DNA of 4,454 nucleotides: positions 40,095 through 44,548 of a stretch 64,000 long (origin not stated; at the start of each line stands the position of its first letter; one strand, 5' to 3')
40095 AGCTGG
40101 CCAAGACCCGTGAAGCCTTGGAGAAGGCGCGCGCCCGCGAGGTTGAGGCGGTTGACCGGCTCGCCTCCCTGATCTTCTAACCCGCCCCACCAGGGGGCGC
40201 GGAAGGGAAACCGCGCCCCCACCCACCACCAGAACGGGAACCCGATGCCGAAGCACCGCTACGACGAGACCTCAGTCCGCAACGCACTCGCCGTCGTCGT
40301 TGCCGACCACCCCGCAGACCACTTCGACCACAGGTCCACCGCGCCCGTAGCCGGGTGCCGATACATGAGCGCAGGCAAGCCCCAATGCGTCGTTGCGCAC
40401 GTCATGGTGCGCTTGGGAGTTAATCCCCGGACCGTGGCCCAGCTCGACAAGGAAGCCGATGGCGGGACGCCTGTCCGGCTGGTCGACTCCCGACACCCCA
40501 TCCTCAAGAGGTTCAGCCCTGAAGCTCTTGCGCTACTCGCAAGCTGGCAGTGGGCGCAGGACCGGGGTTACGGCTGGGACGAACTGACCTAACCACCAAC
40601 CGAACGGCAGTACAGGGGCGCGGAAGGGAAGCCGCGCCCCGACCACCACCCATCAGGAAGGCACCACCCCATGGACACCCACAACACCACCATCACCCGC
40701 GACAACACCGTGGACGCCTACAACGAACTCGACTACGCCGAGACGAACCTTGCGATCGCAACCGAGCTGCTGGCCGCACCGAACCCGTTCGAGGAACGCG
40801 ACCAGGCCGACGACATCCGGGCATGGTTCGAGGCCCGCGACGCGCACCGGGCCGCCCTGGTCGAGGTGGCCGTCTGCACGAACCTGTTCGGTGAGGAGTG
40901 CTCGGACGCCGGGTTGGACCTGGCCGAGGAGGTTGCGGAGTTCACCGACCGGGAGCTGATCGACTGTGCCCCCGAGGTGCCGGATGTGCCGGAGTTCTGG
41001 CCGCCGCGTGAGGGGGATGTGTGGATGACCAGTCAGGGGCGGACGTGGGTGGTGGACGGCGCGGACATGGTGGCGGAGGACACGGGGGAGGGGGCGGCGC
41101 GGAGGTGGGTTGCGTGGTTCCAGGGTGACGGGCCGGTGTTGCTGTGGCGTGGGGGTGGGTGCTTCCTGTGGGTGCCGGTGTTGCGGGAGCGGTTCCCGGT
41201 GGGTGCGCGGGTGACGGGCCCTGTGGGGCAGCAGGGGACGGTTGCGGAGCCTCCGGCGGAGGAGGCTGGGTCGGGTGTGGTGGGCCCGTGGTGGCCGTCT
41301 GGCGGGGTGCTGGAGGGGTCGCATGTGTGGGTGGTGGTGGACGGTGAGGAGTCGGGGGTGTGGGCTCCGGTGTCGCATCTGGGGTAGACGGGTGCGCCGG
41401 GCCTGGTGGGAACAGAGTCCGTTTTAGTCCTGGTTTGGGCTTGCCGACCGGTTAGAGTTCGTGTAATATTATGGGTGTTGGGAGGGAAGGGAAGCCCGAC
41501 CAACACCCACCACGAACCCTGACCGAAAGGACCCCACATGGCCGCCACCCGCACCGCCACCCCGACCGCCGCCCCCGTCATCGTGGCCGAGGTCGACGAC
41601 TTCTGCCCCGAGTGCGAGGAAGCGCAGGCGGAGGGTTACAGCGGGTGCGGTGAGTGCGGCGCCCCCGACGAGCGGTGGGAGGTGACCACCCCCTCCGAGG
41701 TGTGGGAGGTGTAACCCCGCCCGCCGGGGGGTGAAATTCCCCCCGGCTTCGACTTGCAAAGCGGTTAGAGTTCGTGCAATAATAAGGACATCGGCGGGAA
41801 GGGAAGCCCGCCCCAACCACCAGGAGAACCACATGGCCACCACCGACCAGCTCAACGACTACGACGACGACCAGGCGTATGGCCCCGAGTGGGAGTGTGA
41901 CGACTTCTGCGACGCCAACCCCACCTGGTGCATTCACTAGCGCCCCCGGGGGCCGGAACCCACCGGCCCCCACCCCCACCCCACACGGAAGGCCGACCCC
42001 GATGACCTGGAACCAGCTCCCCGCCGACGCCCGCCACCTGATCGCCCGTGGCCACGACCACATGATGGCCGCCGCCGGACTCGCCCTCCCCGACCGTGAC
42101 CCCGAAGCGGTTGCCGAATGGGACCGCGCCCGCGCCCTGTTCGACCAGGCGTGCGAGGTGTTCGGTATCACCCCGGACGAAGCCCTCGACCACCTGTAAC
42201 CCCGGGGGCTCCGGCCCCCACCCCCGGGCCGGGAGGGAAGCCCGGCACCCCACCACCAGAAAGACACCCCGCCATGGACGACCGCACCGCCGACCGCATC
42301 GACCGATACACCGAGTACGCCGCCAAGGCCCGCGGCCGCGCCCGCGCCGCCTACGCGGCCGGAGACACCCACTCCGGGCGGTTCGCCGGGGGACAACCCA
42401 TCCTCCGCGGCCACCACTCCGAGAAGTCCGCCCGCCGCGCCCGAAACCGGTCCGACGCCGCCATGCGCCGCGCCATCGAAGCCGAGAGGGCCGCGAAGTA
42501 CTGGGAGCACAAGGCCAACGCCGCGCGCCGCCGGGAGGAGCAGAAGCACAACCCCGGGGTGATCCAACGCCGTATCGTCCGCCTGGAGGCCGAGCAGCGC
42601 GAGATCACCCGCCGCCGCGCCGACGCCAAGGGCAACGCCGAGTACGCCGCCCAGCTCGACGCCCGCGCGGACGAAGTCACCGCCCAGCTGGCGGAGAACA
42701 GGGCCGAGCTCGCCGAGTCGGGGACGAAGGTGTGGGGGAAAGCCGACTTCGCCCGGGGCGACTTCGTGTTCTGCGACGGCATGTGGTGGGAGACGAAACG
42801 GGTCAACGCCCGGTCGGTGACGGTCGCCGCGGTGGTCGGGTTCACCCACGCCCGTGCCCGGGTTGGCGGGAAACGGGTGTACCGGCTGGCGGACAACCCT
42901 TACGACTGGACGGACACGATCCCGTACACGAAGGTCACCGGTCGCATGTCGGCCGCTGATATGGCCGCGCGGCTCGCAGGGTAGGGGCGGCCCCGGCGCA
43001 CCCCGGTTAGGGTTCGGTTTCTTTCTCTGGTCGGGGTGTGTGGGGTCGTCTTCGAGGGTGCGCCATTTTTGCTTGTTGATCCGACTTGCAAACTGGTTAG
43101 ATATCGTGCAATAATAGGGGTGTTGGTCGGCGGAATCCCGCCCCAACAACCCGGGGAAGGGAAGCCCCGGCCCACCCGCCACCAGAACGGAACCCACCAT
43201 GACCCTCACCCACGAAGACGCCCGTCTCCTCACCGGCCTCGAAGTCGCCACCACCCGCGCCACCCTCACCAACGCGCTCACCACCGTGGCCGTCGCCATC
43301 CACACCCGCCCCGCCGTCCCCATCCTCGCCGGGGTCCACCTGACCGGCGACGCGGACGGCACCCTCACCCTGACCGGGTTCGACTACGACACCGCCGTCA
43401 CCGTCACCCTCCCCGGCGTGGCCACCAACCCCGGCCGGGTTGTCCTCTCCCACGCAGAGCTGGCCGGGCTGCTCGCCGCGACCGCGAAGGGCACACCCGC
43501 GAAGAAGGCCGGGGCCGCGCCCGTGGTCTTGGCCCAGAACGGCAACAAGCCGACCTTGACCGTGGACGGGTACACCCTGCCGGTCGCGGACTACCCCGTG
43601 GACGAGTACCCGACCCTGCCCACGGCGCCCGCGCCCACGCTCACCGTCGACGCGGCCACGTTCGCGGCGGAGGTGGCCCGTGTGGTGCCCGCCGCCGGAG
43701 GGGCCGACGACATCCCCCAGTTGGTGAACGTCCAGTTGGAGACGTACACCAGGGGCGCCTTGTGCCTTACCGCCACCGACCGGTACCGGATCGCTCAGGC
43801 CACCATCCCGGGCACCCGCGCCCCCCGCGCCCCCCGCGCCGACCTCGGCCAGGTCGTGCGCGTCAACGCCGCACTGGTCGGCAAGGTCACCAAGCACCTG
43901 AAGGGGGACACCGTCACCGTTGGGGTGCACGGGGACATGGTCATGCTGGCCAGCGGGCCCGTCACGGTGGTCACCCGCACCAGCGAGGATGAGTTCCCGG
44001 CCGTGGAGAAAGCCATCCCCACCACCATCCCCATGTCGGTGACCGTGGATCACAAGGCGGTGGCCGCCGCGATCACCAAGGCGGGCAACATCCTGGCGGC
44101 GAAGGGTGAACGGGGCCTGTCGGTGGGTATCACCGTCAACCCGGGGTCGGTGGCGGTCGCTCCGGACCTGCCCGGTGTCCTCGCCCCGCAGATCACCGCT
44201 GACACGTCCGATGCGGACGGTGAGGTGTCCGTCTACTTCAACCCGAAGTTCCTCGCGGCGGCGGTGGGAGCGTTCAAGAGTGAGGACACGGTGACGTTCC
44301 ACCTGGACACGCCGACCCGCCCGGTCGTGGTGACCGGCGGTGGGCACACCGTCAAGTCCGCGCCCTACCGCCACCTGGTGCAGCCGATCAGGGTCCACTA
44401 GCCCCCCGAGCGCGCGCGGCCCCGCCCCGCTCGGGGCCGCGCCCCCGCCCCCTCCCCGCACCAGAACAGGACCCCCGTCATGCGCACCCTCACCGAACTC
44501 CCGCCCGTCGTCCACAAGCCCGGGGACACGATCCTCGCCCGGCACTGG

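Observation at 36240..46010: Array of at least 16 small-gene cassettes sharing a conserved promoter-like element and a covarying 5' stem-loop with an invariant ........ loop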

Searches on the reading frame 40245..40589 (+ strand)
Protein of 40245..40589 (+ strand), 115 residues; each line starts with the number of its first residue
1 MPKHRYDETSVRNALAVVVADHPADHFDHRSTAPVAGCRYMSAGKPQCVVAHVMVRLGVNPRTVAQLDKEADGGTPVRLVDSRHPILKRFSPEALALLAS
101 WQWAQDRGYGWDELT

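Call 45: search_protein_families(library=pfam, proteins=[window:40245-40589:+], max_evalue=0.1)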
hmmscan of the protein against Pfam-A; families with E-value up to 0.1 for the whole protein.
window:40245-40589:+ (115 aa): 0 families

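Call 102: search_protein_families(library=phrogs, proteins=[window:40245-40589:+], max_evalue=0.001)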
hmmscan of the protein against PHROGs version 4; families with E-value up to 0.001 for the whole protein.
window:40245-40589:+ (115 aa): 1 family
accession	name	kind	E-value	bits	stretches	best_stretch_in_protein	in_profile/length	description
phrog_572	-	unknown function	5.6e-12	46.8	1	14-112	13-113/127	-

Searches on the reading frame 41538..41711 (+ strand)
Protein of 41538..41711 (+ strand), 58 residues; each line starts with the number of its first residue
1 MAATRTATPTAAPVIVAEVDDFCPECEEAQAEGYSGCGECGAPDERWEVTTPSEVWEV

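Call 46: search_protein_families(library=pfam, proteins=[window:41538-41711:+], max_evalue=0.1)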
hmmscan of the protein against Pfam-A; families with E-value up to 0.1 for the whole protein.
window:41538-41711:+ (58 aa): 2 families
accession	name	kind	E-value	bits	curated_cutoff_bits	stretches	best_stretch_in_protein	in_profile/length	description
PF12773.13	DZR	-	0.0092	16.6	27.3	1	23-42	1-20/45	Double zinc ribbon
PF13248.11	Zn_ribbon_3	-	0.021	14.7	27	0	18-28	14-24/26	zinc-ribbon domain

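Call 103: search_protein_families(library=phrogs, proteins=[window:41538-41711:+], max_evalue=0.001)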
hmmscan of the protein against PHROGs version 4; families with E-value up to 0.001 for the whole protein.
window:41538-41711:+ (58 aa): 0 families

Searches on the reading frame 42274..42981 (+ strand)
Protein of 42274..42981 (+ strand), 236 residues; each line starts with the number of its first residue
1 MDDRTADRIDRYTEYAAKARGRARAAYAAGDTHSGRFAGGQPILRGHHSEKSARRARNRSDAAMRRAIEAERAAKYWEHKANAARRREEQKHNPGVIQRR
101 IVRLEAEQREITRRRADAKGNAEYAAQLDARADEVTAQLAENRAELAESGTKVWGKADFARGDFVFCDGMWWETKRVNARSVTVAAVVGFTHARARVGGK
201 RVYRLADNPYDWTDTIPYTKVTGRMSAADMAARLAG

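Call 46: search_protein_families(library=pfam, proteins=[window:42274-42981:+], max_evalue=0.1)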
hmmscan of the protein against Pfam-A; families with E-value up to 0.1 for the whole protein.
window:42274-42981:+ (236 aa): 2 families
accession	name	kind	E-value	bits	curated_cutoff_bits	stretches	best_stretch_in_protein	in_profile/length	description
PF12083.13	DUF3560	-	3.8e-25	88.8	27.2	1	3-118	4-120/124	Domain of unknown function (DUF3560)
PF16326.10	ABC_tran_CTD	-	0.034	14.8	32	1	97-141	13-59/69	ABC transporter C-terminal domain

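Call 103: search_protein_families(library=phrogs, proteins=[window:42274-42981:+], max_evalue=0.001)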
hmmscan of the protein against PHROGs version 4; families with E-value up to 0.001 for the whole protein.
window:42274-42981:+ (236 aa): 2 families
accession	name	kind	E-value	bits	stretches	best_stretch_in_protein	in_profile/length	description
phrog_6744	-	unknown function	8.3e-11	42.6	1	3-124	96-218/355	-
phrog_17519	-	unknown function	1.1e-06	29.5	1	3-83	65-152/213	-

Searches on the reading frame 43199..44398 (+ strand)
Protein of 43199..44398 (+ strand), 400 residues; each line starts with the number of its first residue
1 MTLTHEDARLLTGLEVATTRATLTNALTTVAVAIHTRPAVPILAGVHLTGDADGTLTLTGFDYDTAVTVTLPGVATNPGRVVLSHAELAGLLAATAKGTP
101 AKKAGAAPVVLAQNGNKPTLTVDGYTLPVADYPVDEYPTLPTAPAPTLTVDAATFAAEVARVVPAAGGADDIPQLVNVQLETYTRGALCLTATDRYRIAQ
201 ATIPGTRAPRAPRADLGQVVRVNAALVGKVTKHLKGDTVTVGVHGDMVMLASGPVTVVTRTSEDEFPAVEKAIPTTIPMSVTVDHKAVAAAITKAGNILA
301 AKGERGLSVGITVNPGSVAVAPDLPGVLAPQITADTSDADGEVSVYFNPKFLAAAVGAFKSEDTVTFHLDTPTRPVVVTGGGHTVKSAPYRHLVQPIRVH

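Call 9: search_dna_similar(query=window:43199-44398:+, collection=phages, mode=protein, max_rows=25)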
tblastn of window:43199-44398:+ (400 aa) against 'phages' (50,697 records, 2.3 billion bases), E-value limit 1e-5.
Records with a match: 46; places in all: 46; records where one place covers at least 80% of the query: 0.
Best place of each record, by identity: <60% 46.
By first word of the organism name: Arthrobacter 41; Mycobacterium 5.
By host as written in the record: Arthrobacter sp. ATCC 21022 19; Arthrobacter globiformis NRRL B-2979 SEA 10; Arthrobacter globiformis B-2979 6; Arthrobacter globiformis NRRL B-2979 5; Mycobacterium smegmatis mc2 155 2; Mycobacterium tuberculosis mc2 7000 2; Arthrobacter sp ATCC 21022 1; Mycobacterium tuberculosis 1.
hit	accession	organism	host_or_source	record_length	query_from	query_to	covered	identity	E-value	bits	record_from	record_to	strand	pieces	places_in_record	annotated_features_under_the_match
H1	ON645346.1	Arthrobacter phage Zucker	Arthrobacter globiformis NRRL B-2979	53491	114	399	72%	29.2%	2e-9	66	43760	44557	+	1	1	74: DNA polymerase III sliding clamp beta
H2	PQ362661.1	Arthrobacter phage BenchScraper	Arthrobacter globiformis B-2979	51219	116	399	71%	28.8%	3e-9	65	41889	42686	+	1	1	77: DNA polymerase III sliding clamp beta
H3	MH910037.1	Arthrobacter phage Isolde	Arthrobacter globiformis NRRL B-2979 SEA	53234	116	399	71%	28.4%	1e-8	63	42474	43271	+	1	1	75: DNA polymerase III beta subunit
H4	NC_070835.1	Arthrobacter phage Isolde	Arthrobacter globiformis NRRL B-2979 SEA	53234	116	399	71%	28.4%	1e-8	63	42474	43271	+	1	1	75: DNA polymerase III beta subunit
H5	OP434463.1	Arthrobacter phage EvePickles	Arthrobacter globiformis NRRL B-2979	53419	116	399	71%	28.1%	4e-7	59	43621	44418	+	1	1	76: DNA polymerase III sliding clamp beta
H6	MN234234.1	Arthrobacter phage Lymara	Arthrobacter sp. ATCC 21022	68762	125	400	69%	28.8%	1e-8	64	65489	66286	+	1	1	103: DNA polymerase III sliding clamp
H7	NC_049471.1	Arthrobacter phage Lymara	Arthrobacter sp. ATCC 21022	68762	125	400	69%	28.8%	1e-8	64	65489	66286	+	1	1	103: DNA polymerase processivity factor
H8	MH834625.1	Arthrobacter phage Richie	Arthrobacter globiformis NRRL B-2979 SEA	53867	116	399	71%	27.7%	4e-8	61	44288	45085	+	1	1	80: DNA polymerase III beta subunit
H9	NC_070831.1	Arthrobacter phage Richie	Arthrobacter globiformis NRRL B-2979 SEA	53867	116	399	71%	27.7%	4e-8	61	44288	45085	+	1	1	80: DNA polymerase III beta subunit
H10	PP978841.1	Arthrobacter phage BillyTP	Arthrobacter globiformis B-2979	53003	116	399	71%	27.7%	4e-8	61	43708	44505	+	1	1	78: DNA polymerase III sliding clamp beta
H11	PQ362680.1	Arthrobacter phage Phrank15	Arthrobacter globiformis B-2979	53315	116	399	71%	26.7%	1e-6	57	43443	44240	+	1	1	81: DNA polymerase III sliding clamp beta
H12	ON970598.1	Arthrobacter phage Sakai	Arthrobacter globiformis NRRL B-2979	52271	116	399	71%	26.7%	4e-6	55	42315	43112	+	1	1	74: DNA polymerase III sliding clamp beta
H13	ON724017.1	Arthrobacter phage Gorpy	Arthrobacter globiformis NRRL B-2979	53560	116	399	71%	26.7%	4e-6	55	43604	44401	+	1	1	75: DNA polymerase III sliding clamp beta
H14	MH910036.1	Arthrobacter phage Hestia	Arthrobacter globiformis NRRL B-2979 SEA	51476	116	399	71%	26.7%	4e-6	55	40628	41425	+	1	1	71: DNA polymerase III beta subunit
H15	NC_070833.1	Arthrobacter phage Hestia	Arthrobacter globiformis NRRL B-2979 SEA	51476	116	399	71%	26.7%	4e-6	55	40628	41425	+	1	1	71: DNA polymerase III beta subunit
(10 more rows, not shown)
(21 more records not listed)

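Call 18: find_related_loci(query=window:43199-44398:+, collection=viral_contigs, flank=10000)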
Query window:43199-44398:+ (400 aa) in viral_contigs; peptide patterns used: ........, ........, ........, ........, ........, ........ (x = any residue, [..] = any of these).
8 stretches matched a pattern, but none encodes a relative of the query by tblastn (E <= 1e-3).

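Call 22: find_homologous_proteins(query=window:43199-44398:+, max_evalue=1e-10)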
Query window:43199-44398:+ (400 aa): 37 proteins with E <= 1e-10 among 8000 candidates.
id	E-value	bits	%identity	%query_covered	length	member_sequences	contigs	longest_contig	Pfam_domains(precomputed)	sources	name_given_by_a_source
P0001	3.3e-248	841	100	100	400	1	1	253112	PF00712.25,PF02768.21,PF02767.22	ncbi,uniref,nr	ncbi:DNA polymerase III subunit beta [Nocardiopsis sp. FR26]|uniref:DNA polymerase III subunit beta 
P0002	7.5e-188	643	79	100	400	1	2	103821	PF00712.25,PF02768.21,PF02767.22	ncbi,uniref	ncbi:hypothetical protein ACWFMI_25125 [Nocardiopsis terrae]|uniref:hypothetical protein n=1 Tax=Str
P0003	1.5e-157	543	69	98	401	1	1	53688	PF00712.25,PF02767.22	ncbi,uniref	ncbi:hypothetical protein [Nocardiopsis sp. LOL_012]|uniref:DNA polymerase III subunit beta family p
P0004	3.2e-127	443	59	100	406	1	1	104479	PF00712.25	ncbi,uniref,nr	ncbi:DNA polymerase III subunit beta [Nocardiopsis sp. CT-R113]|uniref:DNA polymerase III subunit be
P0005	2.5e-125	437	57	99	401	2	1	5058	PF00712.25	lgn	-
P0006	3.5e-124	433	57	100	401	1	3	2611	PF00712.25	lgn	-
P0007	1.4e-84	303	45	95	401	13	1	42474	PF00712.25,PF02768.21,PF02767.22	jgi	jgi:DNA polymerase-3 subunit beta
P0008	2.9e-46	177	35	97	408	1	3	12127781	PF00712.25,PF02768.21,PF02767.22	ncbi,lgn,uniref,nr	ncbi:DNA polymerase III subunit beta [Kibdelosporangium philippinense]|uniref:DNA polymerase III sub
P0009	3.9e-31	127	33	96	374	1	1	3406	PF00712.25,PF02768.21,PF02767.22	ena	-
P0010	3.1e-30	124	32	96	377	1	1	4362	PF00712.25,PF02768.21,PF02767.22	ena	-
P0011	3.4e-30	124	32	96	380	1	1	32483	PF00712.25,PF02768.21,PF02767.22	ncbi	-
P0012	3.2e-29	121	32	96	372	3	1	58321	PF00712.25,PF02768.21,PF02767.22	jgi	jgi:DNA polymerase-3 subunit beta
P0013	1.5e-28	118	32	96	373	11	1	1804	PF00712.25,PF02768.21,PF02767.22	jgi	jgi:DNA polymerase III subunit beta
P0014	4.9e-28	117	29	95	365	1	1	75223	PF00712.25,PF02768.21,PF02767.22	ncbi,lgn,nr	ncbi:MAG TPA: DNA polymerase III subunit beta [Sporichthya sp.]|nr:DNA polymerase III subunit beta [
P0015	5.5e-28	117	32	96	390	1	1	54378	PF00712.25,PF02768.21,PF02767.22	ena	-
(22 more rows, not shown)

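Call 23: find_encoding_contigs(protein=P0002, flank=10000, max_places=2)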
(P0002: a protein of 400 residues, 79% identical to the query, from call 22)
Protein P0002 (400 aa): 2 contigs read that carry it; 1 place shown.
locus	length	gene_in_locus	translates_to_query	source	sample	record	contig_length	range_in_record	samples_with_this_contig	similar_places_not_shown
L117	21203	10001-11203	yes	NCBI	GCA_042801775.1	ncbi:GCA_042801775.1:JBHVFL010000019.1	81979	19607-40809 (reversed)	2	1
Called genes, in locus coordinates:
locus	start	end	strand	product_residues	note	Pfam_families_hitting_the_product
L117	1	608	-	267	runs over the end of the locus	-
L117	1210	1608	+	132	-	PF19730:DUF6221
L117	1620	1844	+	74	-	-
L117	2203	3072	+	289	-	PF02945:Endonuclease_7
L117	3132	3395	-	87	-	-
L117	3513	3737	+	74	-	-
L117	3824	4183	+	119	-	-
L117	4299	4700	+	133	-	-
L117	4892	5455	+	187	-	-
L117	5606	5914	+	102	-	-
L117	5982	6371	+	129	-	-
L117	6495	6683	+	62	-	-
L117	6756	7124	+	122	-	-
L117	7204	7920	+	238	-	-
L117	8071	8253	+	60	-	-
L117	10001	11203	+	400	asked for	PF00712:DNA_pol3_beta, PF02767:DNA_pol3_beta_2 (faint), PF02768:DNA_pol3_beta_3 (faint)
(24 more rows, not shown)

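Call 24: find_encoding_contigs(protein=P0003, flank=10000, max_places=2)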
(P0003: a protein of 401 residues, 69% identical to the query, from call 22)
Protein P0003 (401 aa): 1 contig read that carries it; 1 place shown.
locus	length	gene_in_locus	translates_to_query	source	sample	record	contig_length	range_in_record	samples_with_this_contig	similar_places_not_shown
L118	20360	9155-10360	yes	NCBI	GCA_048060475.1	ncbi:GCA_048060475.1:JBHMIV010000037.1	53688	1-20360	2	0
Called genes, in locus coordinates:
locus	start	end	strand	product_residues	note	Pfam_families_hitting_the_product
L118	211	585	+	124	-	-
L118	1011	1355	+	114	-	PF02945:Endonuclease_7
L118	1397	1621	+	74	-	-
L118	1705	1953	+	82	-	-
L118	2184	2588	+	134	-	-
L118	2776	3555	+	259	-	-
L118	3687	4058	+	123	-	-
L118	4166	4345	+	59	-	-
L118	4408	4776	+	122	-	-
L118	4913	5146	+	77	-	-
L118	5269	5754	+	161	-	-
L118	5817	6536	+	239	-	-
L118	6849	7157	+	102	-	-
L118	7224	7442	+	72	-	-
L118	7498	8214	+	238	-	PF12083:DUF3560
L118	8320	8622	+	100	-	-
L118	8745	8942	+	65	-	-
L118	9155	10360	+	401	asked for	PF00712:DNA_pol3_beta, PF02767:DNA_pol3_beta_2 (weak)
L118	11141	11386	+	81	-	-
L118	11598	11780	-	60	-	-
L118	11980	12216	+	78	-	-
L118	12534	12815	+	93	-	PF24729:Acb2_Tad1_hairpin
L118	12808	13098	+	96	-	PF25311:WDGH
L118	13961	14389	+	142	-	-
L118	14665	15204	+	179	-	-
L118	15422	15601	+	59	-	-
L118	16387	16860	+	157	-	PF05119:Terminase_4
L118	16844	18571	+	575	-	PF03354:TerL_ATPase, PF20441:TerL_nuclease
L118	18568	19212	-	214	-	-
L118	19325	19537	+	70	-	-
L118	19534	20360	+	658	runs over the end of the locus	PF04860:Phage_portal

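Call 25: find_encoding_contigs(protein=P0004, flank=10000, max_places=2)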
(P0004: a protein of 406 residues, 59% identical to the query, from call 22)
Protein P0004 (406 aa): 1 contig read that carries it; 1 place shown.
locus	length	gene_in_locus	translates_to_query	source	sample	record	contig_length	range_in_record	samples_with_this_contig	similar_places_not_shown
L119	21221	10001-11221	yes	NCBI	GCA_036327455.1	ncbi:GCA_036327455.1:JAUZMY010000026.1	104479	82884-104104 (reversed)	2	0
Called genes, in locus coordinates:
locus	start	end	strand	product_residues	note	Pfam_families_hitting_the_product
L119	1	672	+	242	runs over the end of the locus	-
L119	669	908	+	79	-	-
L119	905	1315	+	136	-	PF01471:PG_binding_1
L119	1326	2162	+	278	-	PF02945:Endonuclease_7 (weak)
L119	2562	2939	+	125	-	-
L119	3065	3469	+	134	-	-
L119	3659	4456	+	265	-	-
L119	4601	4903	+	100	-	-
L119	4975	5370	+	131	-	-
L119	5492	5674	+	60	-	-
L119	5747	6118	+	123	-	-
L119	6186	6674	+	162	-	-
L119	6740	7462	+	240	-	-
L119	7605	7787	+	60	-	-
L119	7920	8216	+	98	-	-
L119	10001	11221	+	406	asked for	PF00712:DNA_pol3_beta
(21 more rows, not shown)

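Call 26: find_encoding_contigs(protein=P0007, flank=10000, max_places=2)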
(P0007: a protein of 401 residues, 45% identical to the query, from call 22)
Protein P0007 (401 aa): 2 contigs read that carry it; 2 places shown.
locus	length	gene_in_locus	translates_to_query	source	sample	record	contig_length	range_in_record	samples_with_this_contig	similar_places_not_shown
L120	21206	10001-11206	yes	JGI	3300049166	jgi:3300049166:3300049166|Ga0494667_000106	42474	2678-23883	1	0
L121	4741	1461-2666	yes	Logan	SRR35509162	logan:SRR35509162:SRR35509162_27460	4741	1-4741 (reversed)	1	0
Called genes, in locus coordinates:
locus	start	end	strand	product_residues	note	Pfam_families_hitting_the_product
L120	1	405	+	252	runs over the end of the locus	-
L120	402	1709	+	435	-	PF13521:AAA_28 (faint), PF00437:T2SSE, PF13191:AAA_16 (weak), PF00005:ABC_tran (weak)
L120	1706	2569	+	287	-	PF00482:T2SSF (weak)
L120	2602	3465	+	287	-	PF00482:T2SSF (weak)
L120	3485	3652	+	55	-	-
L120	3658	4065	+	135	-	-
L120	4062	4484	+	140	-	PF07811:TadE (weak)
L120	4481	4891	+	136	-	PF13400:Tad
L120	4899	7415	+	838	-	PF00691:OmpA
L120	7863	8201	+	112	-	-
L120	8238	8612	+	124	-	-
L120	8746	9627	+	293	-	PF08401:ArdcN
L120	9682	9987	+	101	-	-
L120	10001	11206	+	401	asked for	PF00712:DNA_pol3_beta, PF02767:DNA_pol3_beta_2 (weak), PF02768:DNA_pol3_beta_3 (weak)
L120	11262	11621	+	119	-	-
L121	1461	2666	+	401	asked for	PF00712:DNA_pol3_beta, PF02767:DNA_pol3_beta_2 (weak), PF02768:DNA_pol3_beta_3 (weak)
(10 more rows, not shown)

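Call 59: find_encoding_contigs(protein=P0005, flank=10000, max_places=2)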
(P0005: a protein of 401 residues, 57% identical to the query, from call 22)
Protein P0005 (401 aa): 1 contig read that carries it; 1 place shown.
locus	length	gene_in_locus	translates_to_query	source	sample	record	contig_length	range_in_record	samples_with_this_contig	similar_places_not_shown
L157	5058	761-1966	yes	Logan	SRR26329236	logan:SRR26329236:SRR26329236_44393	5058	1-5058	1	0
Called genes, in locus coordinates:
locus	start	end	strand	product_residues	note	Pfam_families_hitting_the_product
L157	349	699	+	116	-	-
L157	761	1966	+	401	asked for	PF00712:DNA_pol3_beta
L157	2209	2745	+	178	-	-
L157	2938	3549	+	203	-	-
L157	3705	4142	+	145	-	PF12728:HTH_17 (faint)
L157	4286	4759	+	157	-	PF20213:DUF6573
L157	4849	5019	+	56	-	-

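Call 60: find_encoding_contigs(protein=P0006, flank=10000, max_places=3)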
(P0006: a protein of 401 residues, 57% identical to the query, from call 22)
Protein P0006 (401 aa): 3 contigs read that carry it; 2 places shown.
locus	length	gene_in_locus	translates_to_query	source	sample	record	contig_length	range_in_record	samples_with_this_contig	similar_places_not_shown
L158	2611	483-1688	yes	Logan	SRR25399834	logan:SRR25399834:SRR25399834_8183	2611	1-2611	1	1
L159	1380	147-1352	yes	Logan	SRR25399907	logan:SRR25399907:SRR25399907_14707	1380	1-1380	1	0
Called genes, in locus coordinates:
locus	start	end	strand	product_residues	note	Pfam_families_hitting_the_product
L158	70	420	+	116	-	-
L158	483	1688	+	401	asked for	PF00712:DNA_pol3_beta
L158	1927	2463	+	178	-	-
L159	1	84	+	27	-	?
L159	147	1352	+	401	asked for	PF00712:DNA_pol3_beta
